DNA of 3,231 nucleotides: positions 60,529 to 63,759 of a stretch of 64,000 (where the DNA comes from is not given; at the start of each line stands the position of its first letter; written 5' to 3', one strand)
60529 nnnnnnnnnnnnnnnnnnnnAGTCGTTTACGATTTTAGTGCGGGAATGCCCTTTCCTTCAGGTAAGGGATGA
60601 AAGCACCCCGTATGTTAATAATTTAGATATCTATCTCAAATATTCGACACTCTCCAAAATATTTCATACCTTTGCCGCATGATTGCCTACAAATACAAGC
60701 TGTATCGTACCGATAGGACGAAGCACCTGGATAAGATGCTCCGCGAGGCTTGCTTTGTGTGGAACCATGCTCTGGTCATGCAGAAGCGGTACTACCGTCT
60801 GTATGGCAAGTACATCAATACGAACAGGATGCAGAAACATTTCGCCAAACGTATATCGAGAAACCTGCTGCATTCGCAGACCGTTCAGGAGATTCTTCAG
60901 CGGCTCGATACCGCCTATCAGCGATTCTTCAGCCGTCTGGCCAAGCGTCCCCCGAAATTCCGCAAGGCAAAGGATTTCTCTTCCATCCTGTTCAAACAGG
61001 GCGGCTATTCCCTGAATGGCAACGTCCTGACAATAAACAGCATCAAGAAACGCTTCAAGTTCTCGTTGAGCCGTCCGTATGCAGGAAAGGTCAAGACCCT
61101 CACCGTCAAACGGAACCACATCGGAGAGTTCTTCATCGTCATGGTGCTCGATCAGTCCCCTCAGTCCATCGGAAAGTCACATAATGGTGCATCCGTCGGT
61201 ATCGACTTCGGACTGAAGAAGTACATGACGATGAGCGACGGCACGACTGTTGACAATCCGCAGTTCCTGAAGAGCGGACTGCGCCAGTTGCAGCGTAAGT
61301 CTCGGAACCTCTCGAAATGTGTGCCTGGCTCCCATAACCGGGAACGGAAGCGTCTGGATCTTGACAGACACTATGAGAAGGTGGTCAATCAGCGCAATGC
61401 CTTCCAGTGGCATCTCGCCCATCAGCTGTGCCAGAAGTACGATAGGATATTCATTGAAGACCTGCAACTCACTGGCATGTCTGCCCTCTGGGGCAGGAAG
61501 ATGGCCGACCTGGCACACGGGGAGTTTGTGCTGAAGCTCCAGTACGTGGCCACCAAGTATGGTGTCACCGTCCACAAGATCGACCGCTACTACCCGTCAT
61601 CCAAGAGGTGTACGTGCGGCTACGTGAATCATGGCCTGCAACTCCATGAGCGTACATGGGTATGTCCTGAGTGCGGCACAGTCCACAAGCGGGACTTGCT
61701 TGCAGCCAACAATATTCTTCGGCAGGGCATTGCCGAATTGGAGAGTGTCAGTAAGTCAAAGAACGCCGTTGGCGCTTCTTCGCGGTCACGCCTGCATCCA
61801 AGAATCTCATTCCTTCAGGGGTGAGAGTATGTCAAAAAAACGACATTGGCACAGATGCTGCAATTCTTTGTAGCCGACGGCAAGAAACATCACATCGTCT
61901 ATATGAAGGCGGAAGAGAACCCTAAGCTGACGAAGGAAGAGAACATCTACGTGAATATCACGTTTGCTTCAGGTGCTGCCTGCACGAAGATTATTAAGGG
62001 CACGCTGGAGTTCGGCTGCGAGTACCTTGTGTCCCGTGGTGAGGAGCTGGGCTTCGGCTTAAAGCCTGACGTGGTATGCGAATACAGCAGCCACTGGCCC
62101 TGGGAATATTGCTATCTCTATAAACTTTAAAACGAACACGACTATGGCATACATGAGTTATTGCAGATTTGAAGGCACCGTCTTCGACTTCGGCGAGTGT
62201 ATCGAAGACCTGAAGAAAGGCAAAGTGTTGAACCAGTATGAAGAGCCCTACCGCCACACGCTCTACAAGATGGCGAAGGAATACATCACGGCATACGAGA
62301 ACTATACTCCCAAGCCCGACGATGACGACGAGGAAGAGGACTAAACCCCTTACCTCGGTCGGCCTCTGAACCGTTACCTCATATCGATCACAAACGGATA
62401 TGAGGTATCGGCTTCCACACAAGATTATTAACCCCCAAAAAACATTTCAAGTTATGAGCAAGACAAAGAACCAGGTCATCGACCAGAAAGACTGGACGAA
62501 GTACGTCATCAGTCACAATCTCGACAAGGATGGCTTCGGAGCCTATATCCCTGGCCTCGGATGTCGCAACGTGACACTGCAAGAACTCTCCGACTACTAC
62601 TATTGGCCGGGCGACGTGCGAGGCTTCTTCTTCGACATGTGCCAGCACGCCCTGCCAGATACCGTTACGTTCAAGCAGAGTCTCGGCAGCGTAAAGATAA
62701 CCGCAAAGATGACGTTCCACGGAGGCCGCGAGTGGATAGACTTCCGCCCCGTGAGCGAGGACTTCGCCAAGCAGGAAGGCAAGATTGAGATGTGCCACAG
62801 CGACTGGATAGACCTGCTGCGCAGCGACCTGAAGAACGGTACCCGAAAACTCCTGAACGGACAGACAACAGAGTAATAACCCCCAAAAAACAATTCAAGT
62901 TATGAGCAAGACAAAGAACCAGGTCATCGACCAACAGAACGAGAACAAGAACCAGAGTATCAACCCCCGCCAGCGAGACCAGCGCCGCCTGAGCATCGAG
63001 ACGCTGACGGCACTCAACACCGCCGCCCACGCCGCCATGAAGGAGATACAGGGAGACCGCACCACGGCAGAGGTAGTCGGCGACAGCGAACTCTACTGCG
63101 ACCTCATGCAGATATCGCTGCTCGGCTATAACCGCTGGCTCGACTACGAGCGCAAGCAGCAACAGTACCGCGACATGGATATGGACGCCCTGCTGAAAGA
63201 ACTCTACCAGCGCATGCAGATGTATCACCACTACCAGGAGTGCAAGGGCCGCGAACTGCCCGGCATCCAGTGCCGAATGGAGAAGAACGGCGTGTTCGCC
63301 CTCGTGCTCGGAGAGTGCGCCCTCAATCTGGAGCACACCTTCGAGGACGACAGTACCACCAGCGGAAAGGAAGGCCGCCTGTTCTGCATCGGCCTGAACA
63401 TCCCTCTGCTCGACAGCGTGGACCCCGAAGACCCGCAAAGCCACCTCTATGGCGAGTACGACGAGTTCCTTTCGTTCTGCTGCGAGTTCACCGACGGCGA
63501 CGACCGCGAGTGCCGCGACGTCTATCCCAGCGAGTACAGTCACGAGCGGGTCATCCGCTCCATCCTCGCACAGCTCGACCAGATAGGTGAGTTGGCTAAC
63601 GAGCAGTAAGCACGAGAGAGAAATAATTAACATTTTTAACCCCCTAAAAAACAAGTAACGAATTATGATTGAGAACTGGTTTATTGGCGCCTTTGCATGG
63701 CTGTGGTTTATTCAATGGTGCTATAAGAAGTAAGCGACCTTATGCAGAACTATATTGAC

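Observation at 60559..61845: IS200/IS605-family TnpB-only insertion (RNA-guided nuclease) at a strand-switch junction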

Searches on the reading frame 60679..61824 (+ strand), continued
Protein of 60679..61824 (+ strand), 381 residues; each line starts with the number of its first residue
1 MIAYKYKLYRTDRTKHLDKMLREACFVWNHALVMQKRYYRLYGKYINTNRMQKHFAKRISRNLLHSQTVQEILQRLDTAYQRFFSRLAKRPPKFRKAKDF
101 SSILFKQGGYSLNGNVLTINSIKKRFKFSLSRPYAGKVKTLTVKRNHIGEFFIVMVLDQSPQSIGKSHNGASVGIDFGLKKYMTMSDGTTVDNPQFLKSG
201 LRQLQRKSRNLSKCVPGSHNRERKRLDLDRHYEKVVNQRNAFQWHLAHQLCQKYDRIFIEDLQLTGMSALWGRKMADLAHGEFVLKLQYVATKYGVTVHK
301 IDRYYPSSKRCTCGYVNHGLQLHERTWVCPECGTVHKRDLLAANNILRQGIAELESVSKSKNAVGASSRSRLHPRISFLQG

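Call 41: search_solved_structures(query=window:60679-61821:+, max_evalue=0.001, show_alignments=2)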
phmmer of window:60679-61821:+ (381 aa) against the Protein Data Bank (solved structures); distinct sequences matched with E-value up to 0.001: 18.
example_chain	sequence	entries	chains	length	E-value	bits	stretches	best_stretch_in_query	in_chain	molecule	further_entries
9yyg_A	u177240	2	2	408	2.9e-45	158.1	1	4-366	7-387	AI-designed RNA-guided nuclease | AI-generated RNA-guided nuclease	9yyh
8bf8_A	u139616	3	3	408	1.9e-35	125.8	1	6-366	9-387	RNA-guided DNA endonuclease TnpB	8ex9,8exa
8h1j_A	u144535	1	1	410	1.9e-35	125.8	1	6-366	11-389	RNA-guided DNA endonuclease TnpB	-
9j09_A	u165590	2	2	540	2e-18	69.7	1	96-352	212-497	Transposase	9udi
9jfo_A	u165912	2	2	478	2e-17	66.5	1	233-348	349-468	LaTranC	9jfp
9jfq_A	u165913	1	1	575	3e-17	65.9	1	233-349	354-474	LaTranC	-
8iaz_A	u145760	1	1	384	5.7e-17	65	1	66-348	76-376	Transposase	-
9b0l_P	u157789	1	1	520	1.2e-12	50.7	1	128-351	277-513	TnpB-like protein L79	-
9nzp_A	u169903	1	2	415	8.9e-08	34.7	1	144-349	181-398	IS200/IS605 family element transposase accessory protein TnpB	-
8hr5_A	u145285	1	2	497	1.3e-07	34.2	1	116-348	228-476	Transposase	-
8j1j_A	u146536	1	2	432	1e-06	31.2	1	214-351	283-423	Transposase IS605 OrfB C-terminal domain-containing protein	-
8j12_A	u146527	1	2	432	1.4e-06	30.8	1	214-351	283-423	Transposase IS605 OrfB C-terminal domain-containing protein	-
8j3r_A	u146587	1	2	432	1.4e-06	30.8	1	214-351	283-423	Transposase IS605 OrfB C-terminal domain-containing protein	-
7wju_A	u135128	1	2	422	1.5e-06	30.7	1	214-351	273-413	OrfB_Zn_ribbon domain-containing protein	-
23vu_A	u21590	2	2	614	1.6e-06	30.6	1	279-353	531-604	UnCas12m4a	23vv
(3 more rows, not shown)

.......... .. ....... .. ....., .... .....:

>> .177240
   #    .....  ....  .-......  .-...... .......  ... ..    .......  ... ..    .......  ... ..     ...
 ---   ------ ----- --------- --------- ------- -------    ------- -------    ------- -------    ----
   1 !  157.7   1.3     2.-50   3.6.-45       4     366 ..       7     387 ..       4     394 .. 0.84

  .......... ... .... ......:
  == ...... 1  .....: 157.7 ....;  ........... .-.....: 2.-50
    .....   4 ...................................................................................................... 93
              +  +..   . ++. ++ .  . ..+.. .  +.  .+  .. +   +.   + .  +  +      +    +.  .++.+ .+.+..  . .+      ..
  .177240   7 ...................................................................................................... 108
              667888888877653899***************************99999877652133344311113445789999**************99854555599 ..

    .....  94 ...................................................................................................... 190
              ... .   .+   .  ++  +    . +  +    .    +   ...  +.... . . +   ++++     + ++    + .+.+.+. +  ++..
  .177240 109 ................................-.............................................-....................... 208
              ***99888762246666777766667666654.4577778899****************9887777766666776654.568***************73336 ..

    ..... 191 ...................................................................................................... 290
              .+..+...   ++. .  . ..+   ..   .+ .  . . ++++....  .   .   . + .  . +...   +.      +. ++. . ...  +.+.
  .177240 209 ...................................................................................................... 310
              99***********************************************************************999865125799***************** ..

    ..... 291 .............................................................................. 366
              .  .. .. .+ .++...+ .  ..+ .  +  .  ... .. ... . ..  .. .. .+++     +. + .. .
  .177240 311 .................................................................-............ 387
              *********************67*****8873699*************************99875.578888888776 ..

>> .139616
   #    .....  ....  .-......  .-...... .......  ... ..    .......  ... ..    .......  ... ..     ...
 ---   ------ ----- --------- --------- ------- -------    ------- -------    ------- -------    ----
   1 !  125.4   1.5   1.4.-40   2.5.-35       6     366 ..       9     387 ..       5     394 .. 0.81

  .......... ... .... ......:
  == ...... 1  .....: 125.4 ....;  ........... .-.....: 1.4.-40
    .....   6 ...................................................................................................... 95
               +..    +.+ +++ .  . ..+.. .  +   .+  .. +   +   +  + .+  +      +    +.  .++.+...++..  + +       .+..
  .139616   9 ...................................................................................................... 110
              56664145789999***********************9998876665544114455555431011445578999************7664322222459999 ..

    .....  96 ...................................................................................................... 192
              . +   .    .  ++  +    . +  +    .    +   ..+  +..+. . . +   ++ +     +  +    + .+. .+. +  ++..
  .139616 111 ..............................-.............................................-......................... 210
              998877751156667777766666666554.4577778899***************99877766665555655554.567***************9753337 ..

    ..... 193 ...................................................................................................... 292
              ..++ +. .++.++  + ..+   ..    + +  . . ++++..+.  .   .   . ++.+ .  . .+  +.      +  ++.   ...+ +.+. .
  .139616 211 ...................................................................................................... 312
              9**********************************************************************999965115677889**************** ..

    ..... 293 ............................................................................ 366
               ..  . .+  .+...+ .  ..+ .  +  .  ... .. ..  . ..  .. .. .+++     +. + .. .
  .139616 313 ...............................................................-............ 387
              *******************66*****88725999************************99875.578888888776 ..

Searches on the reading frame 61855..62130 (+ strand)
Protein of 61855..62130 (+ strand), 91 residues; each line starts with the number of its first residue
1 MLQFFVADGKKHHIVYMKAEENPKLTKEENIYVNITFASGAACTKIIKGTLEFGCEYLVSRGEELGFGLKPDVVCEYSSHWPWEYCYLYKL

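Call 27: find_related_loci(query=window:61855-62127:+, collection=viral_contigs, flank=4000)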
Query window:61855-62127:+ (91 aa) in viral_contigs; peptide patterns used: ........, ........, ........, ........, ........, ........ (x = any residue, [..] = any of these).
6 stretches matched a pattern; 1 encode a relative of the query (tblastn E <= 1e-3); 1 distinct loci.
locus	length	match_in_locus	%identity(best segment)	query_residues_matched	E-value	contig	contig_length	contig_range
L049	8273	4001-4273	86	1-91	8e-53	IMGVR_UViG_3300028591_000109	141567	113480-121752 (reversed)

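Call 68: find_encoding_contigs(protein=window:61855-62130:+, flank=10000, max_places=10)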
Protein window:61855-62130:+ (91 aa): 2 contigs read that carry it; 1 place shown.
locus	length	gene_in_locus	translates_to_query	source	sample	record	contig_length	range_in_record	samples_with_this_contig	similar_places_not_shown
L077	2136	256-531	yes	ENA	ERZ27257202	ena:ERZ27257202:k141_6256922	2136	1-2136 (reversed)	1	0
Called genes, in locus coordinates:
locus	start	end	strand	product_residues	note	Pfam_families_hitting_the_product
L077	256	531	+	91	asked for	-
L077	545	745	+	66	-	-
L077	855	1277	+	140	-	-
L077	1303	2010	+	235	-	-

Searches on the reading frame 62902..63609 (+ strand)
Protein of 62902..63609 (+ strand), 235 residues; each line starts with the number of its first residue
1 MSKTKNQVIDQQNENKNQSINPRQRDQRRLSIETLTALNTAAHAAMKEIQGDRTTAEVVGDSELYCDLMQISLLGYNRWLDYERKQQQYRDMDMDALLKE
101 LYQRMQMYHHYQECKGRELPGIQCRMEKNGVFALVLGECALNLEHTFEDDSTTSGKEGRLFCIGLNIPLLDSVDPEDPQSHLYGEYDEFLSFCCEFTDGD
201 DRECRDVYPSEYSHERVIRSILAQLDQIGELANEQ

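Call 23: find_encoding_contigs(protein=window:62902-63609:+, flank=10000, max_places=6)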
Protein window:62902-63609:+ (235 aa): 2 contigs read that carry it; 1 place shown.
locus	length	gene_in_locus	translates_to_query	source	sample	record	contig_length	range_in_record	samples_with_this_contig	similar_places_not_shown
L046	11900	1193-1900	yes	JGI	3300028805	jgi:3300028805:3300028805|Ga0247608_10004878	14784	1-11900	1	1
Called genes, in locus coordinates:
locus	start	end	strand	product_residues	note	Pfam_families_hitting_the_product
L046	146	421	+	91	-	-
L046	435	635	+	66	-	-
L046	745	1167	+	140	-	-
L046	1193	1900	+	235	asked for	-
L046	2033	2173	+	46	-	-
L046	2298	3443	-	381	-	PF01385:OrfB_IS605, PF07282:Cas12f1-like_TNB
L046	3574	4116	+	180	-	-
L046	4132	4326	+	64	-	-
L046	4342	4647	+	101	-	-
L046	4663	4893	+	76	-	PF24737:DUF7688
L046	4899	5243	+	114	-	-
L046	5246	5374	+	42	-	-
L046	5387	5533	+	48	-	-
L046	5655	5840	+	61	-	-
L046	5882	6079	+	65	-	-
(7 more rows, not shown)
